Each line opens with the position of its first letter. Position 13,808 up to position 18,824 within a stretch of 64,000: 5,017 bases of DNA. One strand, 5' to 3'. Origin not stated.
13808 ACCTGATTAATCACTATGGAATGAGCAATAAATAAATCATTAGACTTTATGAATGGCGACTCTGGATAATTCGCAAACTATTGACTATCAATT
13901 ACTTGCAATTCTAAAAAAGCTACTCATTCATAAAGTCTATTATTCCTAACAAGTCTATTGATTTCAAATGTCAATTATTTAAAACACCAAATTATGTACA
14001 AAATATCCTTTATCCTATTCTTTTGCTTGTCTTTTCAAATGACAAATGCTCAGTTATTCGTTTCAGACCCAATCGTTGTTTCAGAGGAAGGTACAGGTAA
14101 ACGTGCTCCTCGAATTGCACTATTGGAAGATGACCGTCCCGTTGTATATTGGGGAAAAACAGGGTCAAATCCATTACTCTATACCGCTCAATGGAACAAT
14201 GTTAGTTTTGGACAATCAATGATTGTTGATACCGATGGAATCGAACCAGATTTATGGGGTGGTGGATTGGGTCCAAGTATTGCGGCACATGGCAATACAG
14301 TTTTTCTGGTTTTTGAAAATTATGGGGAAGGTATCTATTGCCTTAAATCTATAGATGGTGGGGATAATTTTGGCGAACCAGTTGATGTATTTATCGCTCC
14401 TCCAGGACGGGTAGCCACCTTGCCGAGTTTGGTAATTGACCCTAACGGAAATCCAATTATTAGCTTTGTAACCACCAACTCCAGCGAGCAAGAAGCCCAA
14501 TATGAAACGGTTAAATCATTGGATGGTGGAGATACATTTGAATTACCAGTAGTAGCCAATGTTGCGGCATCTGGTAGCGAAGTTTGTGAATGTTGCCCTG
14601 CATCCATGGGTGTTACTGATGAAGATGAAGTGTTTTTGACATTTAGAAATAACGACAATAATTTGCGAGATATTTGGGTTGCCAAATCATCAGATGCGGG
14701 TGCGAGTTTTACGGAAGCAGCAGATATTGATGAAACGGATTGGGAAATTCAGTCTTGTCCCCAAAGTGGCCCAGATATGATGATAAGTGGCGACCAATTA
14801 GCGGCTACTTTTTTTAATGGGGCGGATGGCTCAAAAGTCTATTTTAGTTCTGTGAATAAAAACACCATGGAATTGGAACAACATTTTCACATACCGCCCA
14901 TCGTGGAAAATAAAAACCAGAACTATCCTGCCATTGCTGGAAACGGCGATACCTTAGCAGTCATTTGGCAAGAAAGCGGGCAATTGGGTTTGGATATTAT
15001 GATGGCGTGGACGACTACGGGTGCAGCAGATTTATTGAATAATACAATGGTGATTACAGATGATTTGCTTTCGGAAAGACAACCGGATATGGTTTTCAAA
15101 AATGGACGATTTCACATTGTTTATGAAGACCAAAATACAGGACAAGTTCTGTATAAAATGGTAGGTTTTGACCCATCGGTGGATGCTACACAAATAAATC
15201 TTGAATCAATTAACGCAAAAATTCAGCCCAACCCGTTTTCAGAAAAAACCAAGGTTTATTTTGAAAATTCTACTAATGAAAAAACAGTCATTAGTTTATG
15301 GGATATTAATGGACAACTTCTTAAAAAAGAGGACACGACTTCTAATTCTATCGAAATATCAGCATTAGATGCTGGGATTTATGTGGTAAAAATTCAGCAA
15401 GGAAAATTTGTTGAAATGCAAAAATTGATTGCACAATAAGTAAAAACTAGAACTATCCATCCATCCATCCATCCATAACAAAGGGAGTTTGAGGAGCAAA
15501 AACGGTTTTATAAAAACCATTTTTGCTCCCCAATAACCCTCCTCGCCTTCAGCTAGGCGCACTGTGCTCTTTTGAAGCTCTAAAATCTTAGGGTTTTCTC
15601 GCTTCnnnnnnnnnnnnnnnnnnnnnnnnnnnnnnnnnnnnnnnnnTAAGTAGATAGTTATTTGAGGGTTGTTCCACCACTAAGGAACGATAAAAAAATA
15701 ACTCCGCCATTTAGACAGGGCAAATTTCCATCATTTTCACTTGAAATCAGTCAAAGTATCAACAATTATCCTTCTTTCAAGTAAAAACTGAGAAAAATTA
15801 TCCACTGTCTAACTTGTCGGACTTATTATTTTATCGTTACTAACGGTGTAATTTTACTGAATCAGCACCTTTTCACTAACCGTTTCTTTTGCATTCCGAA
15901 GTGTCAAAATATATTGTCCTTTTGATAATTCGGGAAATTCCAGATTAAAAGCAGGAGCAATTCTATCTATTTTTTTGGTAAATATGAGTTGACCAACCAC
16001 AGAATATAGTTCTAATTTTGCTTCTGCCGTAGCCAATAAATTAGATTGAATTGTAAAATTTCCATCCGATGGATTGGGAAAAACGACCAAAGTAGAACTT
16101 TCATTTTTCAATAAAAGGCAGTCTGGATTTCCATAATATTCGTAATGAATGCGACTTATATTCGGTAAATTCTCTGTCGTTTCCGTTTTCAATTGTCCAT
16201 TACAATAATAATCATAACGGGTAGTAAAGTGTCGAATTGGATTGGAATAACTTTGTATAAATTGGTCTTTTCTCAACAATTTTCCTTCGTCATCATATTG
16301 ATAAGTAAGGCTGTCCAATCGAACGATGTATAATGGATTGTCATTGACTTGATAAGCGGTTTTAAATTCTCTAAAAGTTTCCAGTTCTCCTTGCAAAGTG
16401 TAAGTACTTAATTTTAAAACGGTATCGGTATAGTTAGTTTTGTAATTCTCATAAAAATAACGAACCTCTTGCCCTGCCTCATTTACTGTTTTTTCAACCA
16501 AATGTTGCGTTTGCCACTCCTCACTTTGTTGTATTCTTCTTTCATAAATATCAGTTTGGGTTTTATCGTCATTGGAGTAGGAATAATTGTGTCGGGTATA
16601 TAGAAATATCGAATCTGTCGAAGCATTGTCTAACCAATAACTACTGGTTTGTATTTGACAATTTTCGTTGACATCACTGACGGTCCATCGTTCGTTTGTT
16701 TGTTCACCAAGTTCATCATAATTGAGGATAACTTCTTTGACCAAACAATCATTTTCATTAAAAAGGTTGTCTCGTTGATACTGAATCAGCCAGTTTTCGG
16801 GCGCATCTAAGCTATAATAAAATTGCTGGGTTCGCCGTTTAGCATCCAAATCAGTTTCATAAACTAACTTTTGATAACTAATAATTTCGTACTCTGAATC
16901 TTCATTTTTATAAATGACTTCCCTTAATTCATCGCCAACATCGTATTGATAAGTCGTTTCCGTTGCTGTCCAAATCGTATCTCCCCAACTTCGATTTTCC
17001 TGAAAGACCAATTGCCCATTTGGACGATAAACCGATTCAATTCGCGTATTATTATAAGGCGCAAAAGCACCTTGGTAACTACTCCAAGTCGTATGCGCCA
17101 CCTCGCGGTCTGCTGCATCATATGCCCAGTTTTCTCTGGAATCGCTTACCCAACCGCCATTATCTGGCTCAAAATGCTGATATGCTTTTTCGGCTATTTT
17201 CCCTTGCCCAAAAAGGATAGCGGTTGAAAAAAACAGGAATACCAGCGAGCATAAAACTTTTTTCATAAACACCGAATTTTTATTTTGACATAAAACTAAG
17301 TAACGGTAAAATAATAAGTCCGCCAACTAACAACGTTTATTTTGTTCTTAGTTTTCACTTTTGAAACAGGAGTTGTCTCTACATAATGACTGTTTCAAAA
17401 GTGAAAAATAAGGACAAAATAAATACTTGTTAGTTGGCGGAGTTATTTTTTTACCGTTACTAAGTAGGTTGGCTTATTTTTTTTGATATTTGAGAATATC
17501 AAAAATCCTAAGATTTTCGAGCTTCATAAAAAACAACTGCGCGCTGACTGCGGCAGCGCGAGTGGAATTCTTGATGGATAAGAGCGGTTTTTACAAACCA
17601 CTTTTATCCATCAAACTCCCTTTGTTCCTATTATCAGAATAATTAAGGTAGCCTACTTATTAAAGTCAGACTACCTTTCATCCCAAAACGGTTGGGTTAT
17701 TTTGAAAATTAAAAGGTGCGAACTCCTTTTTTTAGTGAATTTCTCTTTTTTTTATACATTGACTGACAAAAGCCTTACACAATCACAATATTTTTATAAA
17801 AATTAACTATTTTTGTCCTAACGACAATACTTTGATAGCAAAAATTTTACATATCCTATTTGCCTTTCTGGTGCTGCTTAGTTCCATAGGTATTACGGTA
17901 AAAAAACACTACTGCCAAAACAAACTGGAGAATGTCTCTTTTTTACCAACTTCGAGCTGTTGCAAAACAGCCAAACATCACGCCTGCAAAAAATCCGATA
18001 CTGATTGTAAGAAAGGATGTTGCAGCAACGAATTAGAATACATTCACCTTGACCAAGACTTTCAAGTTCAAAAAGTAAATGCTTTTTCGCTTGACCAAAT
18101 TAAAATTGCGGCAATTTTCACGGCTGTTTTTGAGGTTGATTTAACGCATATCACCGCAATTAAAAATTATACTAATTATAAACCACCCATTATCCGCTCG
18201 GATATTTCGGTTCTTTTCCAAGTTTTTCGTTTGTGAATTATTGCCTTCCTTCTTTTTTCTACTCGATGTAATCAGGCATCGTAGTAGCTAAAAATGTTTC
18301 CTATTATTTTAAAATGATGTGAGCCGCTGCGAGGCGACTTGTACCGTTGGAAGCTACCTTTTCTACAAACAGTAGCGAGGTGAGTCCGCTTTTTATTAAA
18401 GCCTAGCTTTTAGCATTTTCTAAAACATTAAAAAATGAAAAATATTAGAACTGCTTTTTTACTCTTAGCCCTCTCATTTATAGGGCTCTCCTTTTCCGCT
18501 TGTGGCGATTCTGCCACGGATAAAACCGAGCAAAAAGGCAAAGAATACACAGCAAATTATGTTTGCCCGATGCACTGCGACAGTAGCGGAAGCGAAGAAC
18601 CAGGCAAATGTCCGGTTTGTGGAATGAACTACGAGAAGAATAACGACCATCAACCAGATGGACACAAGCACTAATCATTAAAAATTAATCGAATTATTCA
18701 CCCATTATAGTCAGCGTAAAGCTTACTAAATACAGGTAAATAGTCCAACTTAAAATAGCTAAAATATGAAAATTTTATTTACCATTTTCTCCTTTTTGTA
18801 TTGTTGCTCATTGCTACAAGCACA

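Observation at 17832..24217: T9SS-anchored MbnP-like protein with two tandem MbnH-like di-haem peroxidases, in a cluster with HYC-CC-PP, an HMBD lipoprotein and a surface propeller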

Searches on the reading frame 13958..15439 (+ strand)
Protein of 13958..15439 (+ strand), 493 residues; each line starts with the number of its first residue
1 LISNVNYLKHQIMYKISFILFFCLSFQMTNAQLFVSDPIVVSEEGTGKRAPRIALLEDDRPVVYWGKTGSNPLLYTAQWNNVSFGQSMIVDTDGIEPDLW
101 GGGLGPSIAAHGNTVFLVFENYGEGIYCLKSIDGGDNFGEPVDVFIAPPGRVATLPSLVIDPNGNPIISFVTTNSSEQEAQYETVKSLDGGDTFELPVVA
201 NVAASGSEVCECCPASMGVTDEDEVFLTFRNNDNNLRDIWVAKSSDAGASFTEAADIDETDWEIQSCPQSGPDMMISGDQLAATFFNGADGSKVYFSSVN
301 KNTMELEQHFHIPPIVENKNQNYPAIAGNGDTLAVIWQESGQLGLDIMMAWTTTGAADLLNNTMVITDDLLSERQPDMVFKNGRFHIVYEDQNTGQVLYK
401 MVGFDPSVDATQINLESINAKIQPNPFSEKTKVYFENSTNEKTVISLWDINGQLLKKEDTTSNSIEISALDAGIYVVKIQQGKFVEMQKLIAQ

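Call 14: search_protein_families(library=pfam, proteins=[window:13958-15439:+], max_evalue=0.001)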
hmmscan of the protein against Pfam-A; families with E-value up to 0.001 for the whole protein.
window:13958-15439:+ (493 aa): 2 families
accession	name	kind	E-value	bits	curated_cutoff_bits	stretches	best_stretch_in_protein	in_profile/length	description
PF18962.6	Por_Secre_tail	-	4e-12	46.7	27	1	424-491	3-74/75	Secretion system C-terminal sorting domain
PF13088.12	BNR_2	-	0.00085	19.2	31.4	0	156-331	165-272/277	BNR repeat-like domain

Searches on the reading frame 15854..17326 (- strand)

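Call 14: search_protein_families(library=pfam, proteins=[window:15854-17326:-], max_evalue=0.001)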
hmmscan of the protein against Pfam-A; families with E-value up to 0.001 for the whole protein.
window:15854-17326:- (490 aa): 1 family
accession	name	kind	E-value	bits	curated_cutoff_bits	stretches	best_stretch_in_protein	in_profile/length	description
PF18962.6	Por_Secre_tail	-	2.8e-10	40.8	27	1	415-489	1-75/75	Secretion system C-terminal sorting domain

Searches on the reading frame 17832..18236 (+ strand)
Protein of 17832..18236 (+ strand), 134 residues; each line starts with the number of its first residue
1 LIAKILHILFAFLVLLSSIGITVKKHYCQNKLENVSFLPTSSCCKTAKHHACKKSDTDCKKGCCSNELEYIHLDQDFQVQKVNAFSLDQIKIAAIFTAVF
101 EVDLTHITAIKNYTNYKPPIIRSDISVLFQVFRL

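Call 3: search_protein_families(library=pfam, proteins=[window:17832-18236:+], max_evalue=0.01)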
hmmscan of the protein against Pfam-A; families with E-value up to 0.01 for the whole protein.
window:17832-18236:+ (134 aa): 0 families

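Call 4: search_protein_families(library=ncbifam, proteins=[window:17832-18236:+], max_evalue=0.01)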
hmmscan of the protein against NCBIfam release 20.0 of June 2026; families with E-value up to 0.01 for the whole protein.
window:17832-18236:+ (134 aa): 1 family
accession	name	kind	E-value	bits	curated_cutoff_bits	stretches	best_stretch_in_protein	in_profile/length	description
NF047658.1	HYC_CC_PP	subfamily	4.5e-21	75.7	28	1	4-129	2-129/131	HYC_CC_PP family protein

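Call 51: search_protein_families(library=pfam, proteins=[window:17832-18236:+], max_evalue=10)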
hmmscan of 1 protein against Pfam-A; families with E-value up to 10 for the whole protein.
window:17832-18236:+ (134 aa): 0 families

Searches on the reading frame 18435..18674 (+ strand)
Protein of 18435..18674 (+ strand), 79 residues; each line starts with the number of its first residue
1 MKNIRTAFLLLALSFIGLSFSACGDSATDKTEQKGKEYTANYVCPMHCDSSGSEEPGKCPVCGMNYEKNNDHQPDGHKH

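Call 3: search_protein_families(library=pfam, proteins=[window:18435-18674:+], max_evalue=0.01)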
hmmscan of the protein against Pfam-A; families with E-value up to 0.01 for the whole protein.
window:18435-18674:+ (79 aa): 2 families
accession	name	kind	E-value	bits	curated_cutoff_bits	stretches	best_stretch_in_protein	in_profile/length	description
PF19335.5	HMBD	-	5.1e-08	33.2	23.6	1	41-64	1-23/28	Heavy metal binding domain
PF16341.10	DUF4971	-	0.004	17.4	31.3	1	6-39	4-37/141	Domain of unknown function (DUF4971)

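Call 4: search_protein_families(library=ncbifam, proteins=[window:18435-18674:+], max_evalue=0.01)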
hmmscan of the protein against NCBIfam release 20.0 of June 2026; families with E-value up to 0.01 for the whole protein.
window:18435-18674:+ (79 aa): 0 families

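Call 71: search_protein_families(library=ncbifam, proteins=[window:18435-18674:+], max_evalue=1)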
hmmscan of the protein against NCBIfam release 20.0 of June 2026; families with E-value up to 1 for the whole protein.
window:18435-18674:+ (79 aa): 2 families
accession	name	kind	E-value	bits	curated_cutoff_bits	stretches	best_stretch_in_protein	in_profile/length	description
NF050142.1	PG1828_fam_lipo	equivalog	0.068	13.9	50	1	8-31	4-27/59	PG1828 family lipoprotein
NF045730.1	VlpC_Nterm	exception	0.099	12.9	160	1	10-37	17-44/87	variant surface lipoprotein VlpC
